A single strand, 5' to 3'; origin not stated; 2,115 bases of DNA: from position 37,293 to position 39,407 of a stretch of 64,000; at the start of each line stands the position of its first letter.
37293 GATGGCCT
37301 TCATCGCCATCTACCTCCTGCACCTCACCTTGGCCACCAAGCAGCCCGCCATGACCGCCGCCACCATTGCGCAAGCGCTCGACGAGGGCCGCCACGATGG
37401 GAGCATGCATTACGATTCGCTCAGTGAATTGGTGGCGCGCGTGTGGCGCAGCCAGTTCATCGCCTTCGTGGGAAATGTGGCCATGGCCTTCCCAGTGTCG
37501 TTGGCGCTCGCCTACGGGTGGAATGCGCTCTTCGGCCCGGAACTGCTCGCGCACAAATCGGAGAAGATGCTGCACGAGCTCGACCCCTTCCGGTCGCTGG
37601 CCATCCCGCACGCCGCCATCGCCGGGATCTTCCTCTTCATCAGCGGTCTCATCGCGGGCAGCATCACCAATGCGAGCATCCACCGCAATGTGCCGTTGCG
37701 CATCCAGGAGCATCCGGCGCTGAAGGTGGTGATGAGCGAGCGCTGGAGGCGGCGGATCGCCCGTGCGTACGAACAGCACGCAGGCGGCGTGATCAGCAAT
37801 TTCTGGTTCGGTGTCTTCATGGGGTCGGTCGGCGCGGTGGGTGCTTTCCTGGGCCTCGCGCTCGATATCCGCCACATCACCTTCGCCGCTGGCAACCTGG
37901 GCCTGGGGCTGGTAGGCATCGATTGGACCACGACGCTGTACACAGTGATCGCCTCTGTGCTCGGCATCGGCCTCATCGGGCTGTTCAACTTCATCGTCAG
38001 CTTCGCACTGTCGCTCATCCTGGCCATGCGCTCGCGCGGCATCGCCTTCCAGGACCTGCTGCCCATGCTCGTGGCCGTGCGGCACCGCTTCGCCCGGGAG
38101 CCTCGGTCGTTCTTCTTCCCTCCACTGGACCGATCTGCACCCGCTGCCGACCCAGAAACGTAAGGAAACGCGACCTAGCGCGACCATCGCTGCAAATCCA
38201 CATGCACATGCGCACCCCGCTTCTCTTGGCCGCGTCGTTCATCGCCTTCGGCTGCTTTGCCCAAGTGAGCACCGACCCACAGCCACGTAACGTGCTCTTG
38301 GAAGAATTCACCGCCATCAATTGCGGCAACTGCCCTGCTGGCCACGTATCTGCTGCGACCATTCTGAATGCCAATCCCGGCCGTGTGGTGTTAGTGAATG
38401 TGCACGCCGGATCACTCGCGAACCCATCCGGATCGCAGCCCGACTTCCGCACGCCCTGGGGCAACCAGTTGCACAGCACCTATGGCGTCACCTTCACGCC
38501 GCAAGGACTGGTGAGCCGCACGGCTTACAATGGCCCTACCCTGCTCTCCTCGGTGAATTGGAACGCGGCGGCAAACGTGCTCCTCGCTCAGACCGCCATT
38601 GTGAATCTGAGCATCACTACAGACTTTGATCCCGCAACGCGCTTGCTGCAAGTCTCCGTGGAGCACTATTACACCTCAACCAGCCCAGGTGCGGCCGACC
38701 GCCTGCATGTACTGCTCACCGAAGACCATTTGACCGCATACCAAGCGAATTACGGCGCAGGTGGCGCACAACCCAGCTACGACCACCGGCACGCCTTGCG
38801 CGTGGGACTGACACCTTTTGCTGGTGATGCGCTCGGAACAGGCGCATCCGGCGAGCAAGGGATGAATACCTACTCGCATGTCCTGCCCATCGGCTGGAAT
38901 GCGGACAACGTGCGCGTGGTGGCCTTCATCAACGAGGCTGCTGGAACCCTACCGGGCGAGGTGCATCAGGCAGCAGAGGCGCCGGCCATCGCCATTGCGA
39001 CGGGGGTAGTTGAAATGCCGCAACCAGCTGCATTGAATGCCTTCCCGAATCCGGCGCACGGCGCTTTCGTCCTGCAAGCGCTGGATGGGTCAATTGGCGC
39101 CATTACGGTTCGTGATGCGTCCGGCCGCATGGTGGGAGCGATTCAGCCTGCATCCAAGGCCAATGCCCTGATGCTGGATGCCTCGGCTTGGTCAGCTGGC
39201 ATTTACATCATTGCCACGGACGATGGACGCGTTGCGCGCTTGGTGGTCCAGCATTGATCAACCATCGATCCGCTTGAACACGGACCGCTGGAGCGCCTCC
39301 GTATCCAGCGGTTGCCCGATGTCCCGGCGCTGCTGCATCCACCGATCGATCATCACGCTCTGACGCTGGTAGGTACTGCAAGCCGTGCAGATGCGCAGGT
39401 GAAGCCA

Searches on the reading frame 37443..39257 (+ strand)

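Call 61: search_protein_families(library=pfam, max_evalue=0.0001, proteins=[window:37443-39257:+])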
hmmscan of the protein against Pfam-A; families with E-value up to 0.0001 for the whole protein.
window:37443-39257:+ (604 aa): 2 families
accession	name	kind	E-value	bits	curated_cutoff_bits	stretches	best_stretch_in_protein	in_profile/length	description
PF11551.14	Omp28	-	1.4e-23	84.1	34.9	1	341-514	2-166/171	Outer membrane protein Omp28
PF18962.6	Por_Secre_tail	-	2.9e-06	27.9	27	1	534-596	2-66/75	Secretion system C-terminal sorting domain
